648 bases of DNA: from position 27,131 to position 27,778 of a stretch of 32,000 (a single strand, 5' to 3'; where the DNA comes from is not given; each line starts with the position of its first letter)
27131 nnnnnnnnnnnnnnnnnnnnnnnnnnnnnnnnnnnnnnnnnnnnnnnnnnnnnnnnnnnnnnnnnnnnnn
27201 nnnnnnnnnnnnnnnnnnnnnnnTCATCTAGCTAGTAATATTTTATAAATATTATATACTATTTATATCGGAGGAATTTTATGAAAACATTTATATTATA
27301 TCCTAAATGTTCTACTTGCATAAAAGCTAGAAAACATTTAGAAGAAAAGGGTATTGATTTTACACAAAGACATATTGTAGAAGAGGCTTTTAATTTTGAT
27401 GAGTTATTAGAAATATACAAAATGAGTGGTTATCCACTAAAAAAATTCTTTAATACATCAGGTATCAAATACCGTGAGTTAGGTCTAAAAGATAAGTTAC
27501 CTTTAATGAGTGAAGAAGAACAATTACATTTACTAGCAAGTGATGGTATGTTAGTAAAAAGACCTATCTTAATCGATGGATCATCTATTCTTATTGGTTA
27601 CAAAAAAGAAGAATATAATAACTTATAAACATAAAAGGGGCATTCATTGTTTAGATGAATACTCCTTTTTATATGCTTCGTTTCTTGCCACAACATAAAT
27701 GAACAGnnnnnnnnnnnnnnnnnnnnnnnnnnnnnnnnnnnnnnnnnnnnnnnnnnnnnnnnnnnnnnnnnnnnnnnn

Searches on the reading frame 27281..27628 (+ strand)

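Call 3: search_protein_families(library=pfam, proteins=[window:27281-27628:+], max_evalue=0.01)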
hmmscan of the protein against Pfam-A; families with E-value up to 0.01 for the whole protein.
window:27281-27628:+ (115 aa): 2 families
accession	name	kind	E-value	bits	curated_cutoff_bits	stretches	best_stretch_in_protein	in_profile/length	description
PF03960.21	ArsC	-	1.6e-17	64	24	1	7-114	3-78/79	ArsC family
PF00462.30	Glutaredoxin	-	0.00021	21.9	22.9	1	8-52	7-51/60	Glutaredoxin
